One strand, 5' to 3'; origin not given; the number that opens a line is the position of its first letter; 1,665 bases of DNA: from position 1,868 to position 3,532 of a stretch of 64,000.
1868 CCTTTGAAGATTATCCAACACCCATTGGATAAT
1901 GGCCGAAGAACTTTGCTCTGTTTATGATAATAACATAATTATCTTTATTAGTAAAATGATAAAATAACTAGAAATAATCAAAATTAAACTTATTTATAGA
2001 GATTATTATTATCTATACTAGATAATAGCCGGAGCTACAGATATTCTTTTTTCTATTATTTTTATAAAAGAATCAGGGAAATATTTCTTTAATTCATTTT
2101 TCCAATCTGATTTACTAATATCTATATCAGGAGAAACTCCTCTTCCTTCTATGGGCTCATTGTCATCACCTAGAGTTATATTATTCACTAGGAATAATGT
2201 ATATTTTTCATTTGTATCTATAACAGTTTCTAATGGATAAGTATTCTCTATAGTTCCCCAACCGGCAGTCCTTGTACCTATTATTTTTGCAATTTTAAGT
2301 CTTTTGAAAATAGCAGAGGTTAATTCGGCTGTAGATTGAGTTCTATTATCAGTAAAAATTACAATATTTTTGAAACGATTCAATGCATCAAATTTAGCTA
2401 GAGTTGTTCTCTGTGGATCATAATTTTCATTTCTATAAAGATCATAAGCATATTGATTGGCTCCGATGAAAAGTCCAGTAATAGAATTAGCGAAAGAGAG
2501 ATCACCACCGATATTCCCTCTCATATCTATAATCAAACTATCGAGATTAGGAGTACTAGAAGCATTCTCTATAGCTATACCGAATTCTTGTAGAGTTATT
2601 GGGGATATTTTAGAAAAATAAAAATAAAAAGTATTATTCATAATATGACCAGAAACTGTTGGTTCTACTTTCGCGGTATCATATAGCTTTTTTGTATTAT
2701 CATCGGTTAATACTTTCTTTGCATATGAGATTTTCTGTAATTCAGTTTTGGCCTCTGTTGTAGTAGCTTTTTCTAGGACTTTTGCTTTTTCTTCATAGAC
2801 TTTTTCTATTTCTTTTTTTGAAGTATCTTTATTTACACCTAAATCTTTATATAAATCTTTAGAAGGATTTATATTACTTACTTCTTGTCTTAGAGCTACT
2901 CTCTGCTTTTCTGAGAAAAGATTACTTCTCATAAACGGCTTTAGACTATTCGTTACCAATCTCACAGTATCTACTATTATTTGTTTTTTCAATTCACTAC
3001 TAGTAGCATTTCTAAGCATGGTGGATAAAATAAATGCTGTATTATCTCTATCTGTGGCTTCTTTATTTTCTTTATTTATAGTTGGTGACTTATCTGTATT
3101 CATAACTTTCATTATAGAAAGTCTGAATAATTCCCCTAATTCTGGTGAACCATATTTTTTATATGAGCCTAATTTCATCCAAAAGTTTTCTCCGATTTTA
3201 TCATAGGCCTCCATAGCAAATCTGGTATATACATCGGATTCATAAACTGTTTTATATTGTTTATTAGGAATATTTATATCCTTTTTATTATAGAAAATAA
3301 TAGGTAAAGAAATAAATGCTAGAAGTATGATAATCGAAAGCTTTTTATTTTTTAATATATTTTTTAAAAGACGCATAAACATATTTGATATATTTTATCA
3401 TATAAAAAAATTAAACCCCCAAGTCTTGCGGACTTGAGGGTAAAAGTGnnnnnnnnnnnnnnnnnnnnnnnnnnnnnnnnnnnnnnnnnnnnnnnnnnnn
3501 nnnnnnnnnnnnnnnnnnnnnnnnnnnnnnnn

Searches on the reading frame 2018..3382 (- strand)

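Call 27: search_protein_families(library=pfam, proteins=[window:2018-3382:-], max_evalue=0.0001)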
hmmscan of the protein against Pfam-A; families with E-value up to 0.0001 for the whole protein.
window:2018-3382:- (454 aa): 2 families
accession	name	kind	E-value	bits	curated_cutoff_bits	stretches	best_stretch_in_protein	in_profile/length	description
PF03572.23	Peptidase_S41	-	3.1e-21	76.1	24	1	265-421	16-164/165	Peptidase family S41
PF00226.36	DnaJ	-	5.3e-07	30.1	27.8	1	176-235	1-63/63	DnaJ domain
